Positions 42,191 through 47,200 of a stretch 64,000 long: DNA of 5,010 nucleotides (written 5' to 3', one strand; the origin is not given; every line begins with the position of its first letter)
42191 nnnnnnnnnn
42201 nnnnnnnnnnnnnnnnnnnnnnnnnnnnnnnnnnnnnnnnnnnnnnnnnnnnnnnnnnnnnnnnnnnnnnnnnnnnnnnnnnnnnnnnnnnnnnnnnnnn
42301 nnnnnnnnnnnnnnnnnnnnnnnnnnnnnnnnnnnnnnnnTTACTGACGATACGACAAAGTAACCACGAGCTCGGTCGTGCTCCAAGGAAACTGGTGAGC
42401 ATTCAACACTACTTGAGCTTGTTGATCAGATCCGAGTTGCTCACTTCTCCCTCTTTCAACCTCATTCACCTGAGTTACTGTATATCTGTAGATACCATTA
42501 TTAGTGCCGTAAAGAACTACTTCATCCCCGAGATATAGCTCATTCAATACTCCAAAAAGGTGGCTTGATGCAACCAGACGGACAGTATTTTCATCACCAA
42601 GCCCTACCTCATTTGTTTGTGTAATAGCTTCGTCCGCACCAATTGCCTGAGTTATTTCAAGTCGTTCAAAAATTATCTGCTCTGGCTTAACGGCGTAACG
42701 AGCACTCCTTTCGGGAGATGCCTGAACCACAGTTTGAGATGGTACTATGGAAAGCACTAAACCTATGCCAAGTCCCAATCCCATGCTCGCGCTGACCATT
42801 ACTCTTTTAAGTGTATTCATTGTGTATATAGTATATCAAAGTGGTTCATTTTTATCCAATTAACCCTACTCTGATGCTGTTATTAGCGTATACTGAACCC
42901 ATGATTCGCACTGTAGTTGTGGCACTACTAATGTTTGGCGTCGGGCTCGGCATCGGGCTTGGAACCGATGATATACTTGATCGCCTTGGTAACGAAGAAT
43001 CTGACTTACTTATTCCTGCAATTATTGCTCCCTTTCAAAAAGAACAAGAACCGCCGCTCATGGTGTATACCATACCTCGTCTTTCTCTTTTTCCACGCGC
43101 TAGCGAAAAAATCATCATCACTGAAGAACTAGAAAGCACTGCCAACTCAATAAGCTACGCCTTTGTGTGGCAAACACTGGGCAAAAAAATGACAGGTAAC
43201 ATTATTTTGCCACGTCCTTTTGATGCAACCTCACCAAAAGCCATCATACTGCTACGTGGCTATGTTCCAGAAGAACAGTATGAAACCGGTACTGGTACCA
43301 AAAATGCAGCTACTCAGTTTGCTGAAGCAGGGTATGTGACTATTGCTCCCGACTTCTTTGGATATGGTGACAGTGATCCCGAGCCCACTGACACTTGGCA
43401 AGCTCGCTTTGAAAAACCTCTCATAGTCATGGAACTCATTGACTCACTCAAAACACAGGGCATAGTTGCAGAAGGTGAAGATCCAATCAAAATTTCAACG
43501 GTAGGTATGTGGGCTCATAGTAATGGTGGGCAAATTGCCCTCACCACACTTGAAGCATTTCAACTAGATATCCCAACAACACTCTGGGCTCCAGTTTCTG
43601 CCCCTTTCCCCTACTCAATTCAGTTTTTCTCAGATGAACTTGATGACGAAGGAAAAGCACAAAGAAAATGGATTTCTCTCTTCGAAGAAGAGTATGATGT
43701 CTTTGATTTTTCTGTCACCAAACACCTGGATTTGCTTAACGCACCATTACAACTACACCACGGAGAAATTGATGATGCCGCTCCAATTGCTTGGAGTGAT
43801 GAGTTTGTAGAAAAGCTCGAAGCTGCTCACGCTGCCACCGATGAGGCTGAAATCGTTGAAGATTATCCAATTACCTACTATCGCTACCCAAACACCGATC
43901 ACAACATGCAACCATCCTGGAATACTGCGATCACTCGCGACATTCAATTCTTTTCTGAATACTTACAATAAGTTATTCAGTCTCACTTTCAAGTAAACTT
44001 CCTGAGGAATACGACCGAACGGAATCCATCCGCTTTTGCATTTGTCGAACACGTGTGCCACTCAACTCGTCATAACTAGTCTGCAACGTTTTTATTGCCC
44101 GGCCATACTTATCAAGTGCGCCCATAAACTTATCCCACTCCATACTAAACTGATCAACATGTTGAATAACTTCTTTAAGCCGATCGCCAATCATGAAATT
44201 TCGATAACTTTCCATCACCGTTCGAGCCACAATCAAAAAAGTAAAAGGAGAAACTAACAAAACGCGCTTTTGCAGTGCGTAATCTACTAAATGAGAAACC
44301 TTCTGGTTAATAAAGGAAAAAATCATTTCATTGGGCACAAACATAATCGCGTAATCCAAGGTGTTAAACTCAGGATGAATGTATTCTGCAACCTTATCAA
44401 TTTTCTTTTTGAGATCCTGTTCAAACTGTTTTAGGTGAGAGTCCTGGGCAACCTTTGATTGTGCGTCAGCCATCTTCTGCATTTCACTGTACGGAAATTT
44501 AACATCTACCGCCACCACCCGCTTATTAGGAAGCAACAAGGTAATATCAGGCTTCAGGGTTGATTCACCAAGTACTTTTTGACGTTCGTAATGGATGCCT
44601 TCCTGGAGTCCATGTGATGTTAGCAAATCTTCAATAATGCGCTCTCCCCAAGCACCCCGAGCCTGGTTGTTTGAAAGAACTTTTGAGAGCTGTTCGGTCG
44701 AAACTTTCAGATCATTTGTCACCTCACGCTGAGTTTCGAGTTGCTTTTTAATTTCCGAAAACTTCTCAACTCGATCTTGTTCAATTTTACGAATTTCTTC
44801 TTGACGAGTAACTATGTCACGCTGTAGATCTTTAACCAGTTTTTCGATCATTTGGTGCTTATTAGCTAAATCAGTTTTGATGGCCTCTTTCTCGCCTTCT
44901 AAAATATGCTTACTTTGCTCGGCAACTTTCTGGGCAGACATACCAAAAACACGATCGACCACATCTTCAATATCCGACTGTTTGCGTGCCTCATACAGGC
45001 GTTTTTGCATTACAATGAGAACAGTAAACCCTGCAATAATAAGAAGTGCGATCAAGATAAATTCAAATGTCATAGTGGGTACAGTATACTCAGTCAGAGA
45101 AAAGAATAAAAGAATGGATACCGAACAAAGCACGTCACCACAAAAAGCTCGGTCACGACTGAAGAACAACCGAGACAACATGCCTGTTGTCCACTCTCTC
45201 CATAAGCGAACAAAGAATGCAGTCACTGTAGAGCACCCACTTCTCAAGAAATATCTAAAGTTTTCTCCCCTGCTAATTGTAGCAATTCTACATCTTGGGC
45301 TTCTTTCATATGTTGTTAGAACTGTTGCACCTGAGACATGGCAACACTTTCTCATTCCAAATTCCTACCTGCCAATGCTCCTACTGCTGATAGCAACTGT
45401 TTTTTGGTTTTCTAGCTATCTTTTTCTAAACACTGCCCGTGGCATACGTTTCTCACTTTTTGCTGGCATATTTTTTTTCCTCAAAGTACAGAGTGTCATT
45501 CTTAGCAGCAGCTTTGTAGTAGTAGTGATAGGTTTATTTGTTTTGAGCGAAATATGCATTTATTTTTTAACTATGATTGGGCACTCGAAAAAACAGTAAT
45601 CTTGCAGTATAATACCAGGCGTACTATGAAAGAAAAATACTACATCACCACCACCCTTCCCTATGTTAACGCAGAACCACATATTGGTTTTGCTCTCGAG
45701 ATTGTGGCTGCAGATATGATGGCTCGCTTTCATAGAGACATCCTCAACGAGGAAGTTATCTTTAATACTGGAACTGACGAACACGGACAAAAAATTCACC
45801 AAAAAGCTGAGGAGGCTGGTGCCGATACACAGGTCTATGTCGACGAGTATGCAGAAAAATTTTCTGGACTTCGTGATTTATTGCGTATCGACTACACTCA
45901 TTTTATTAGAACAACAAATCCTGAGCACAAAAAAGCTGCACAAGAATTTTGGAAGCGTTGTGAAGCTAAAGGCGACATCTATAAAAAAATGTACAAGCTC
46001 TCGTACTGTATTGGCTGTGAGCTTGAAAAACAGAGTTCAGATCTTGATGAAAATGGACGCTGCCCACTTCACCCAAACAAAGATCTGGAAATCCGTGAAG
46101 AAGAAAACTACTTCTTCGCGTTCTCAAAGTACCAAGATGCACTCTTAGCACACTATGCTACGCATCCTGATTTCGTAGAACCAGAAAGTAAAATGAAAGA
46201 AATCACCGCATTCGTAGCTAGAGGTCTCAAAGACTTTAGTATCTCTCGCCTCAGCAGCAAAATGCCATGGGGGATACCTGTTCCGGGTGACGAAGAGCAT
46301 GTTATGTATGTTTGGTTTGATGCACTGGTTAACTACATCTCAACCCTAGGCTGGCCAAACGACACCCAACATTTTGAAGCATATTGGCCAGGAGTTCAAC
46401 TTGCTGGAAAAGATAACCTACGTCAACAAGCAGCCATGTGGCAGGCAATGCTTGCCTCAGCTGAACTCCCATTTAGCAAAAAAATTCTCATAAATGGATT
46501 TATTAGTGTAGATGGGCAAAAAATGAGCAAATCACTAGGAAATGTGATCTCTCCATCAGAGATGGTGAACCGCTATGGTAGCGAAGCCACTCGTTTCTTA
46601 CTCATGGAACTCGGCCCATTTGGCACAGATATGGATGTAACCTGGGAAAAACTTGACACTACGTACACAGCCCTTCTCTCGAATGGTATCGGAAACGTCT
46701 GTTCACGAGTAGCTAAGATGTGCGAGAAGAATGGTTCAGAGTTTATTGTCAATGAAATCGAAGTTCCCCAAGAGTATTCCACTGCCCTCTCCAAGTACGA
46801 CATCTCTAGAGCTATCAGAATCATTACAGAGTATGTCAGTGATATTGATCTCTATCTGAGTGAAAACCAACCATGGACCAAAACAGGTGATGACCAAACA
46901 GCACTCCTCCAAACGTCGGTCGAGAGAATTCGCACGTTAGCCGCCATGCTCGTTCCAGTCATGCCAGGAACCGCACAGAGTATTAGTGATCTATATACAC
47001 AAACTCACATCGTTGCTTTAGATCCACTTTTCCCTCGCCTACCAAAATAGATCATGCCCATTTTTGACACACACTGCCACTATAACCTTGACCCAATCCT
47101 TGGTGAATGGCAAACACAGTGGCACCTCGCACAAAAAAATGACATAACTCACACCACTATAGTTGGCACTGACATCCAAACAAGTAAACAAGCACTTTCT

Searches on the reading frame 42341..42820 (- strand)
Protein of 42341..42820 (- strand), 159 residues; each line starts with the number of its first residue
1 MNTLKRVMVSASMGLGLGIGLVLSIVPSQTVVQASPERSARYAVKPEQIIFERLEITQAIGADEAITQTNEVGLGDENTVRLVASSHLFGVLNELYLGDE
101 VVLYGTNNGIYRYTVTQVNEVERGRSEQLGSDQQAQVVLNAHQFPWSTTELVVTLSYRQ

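Call 12: search_protein_families(library=pfam, proteins=[window:42341-42820:-], max_evalue=0.001)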
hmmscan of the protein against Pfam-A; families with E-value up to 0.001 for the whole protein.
window:42341-42820:- (159 aa): 1 family
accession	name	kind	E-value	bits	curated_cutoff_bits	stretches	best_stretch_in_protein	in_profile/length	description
PF04203.18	Sortase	-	7.8e-05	22.9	26.6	1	85-139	49-104/125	Sortase domain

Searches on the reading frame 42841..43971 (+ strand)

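Call 11: search_protein_families(library=pfam, proteins=[window:42841-43971:+], max_evalue=0.001)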
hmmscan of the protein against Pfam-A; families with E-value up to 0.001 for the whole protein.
window:42841-43971:+ (376 aa): 2 families
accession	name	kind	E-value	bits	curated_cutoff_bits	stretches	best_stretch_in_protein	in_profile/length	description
PF00561.26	Abhydrolase_1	-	7.1e-05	23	25.8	1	159-240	22-90/245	alpha/beta hydrolase fold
PF12146.15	Hydrolase_4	-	8.1e-05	22.5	27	0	153-237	20-94/239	Serine aminopeptidase, S33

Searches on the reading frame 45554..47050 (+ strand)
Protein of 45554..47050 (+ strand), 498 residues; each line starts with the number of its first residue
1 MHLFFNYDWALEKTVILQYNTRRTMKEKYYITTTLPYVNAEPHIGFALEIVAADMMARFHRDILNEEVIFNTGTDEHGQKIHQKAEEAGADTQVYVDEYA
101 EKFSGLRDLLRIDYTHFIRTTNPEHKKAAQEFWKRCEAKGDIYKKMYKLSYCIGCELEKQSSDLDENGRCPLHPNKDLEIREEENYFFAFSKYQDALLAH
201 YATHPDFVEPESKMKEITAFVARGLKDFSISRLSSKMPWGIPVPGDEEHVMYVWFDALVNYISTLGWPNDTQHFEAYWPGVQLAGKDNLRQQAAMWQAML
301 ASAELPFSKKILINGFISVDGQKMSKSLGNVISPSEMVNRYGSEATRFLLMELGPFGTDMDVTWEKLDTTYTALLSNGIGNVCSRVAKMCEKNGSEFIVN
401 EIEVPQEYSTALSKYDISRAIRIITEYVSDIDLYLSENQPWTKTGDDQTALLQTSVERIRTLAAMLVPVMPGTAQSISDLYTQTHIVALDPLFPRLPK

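Call 11: search_protein_families(library=pfam, proteins=[window:45554-47050:+], max_evalue=0.001)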
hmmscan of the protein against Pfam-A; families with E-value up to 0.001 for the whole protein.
window:45554-47050:+ (498 aa): 5 families
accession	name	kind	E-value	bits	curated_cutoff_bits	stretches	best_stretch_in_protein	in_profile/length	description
PF09334.17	tRNA-synt_1g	-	2.6e-89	300.2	20.1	2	162-386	157-390/391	tRNA synthetases class I (M)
PF00133.28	tRNA-synt_1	-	1.6e-33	116.5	22.7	2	247-361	295-412/414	tRNA synthetases class I (I, L, M and V)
PF01406.26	tRNA-synt_1e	-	2.2e-12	47.4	27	1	301-352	231-282/301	tRNA synthetases class I (C) catalytic domain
PF08264.19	Anticodon_1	-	7e-06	26.4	25.1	1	406-494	13-105/148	Anticodon-binding domain of tRNA ligase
PF01921.24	tRNA-synt_1f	-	9.7e-05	21.9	27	0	316-355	274-314/360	tRNA synthetases class I (K)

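Call 25: find_homologous_proteins(query=window:45554-47050:+, max_evalue=1e-30)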
Query window:45554-47050:+ (498 aa): 8000 proteins with E <= 1e-30 among 8000 candidates; the best 120 are listed.
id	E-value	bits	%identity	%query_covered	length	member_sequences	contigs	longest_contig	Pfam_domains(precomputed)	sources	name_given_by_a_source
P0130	5.2e-279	944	100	81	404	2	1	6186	PF09334.18,PF01406.26,PF00133.29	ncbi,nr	ncbi:methionine--tRNA ligase, partial [Candidatus Woesebacteria bacterium]|nr:methionine--tRNA ligas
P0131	3.7e-247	839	76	95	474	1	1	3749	PF09334.18,PF01406.26,PF08264.20,PF00133.29,PF19303.6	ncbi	-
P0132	7.8e-244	828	74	95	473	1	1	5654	PF09334.18,PF01406.26,PF00133.29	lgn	-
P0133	7.7e-243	825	74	95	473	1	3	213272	PF09334.18,PF01406.26,PF00133.29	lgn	-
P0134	4.2e-234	796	73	95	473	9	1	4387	PF09334.18,PF01406.26,PF08264.20,PF00133.29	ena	-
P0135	9.4e-234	795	71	95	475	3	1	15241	PF09334.18,PF01406.26,PF00133.29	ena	-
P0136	8.3e-224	762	69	95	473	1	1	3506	PF09334.18,PF01406.26,PF00133.29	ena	-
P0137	1.9e-223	761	68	96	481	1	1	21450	PF09334.18,PF01406.26,PF00133.29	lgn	-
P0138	1.7e-220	751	68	95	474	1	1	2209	PF09334.18,PF01406.26,PF08264.20,PF00133.29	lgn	-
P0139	3.1e-217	740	67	95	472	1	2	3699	PF09334.18,PF01406.26,PF00133.29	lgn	-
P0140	2.7e-216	737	68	95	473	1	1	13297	PF09334.18,PF01406.26,PF00133.29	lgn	-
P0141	1.5e-215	735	67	97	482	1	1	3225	PF09334.18,PF01406.26,PF00133.29,PF19303.6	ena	-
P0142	1.6e-215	735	68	95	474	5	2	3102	PF09334.18,PF01406.26,PF00133.29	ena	-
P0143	3.3e-215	734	67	95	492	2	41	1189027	PF09334.18,PF01406.26,PF00133.29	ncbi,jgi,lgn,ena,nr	ncbi:MAG: methionine--tRNA ligase [Candidatus Pacebacteria bacterium CG_4_9_14_3_um_filter_40_12]|nr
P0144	4.9e-213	726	66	95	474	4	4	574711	PF09334.18,PF01406.26,PF00133.29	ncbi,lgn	-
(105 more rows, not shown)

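Call 49: search_solved_structures(query=window:45554-47050:+, max_evalue=1e-20)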
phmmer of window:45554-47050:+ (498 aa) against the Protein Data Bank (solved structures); distinct sequences matched with E-value up to 1e-20: 33.
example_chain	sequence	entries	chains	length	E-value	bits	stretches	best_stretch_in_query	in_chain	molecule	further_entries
2csx_A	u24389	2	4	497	8.4e-106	357.9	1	24-475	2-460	Methionyl-tRNA synthetase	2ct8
1a8h_A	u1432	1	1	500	2.9e-96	326.4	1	26-473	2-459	METHIONYL-TRNA SYNTHETASE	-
3vu8_A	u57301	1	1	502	2.9e-96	326.4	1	26-473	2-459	Methionine--tRNA ligase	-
1woy_A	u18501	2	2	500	1e-95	324.6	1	26-473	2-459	Methionyl-tRNA synthetase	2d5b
2d54_A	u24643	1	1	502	5.2e-95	322.3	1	26-473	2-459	Methionyl-tRNA synthetase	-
4dlp_A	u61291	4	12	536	1.5e-93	317.4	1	25-481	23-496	Aminoacyl-tRNA synthetase, class I:Aminoacyl-tRNA synthetase, class Ia:Methionyl-tRNA synt | Methionine--tRNA ligase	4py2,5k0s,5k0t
5xet_C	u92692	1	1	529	1.4e-87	297.8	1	27-483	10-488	Methionine--tRNA ligase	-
5xgq_B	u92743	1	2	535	1.4e-87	297.7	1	27-483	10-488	Methionine-tRNA ligase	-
6ax8_A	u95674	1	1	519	2.4e-87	297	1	28-483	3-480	Methionine-tRNA ligase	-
2x1l_A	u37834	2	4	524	1e-84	288.3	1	26-483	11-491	METHIONYL-TRNA SYNTHETASE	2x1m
4qrd_A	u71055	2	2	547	1.2e-80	274.9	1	7-474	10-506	Methionyl-tRNA synthetase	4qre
7wpi_A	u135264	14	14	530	1.2e-80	274.8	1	22-474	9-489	Methionine--tRNA ligase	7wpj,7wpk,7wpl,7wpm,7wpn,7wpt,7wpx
3kfl_A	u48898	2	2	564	3.1e-76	260.3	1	26-480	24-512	Methionyl-tRNA synthetase | Putative methionyl-tRNA synthetase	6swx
9shc_A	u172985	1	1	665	2e-75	257.7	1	27-478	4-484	Methionine--tRNA ligase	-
5nfh_A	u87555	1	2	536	1.1e-65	225.5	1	26-480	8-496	Methionyl-tRNA synthetase, putative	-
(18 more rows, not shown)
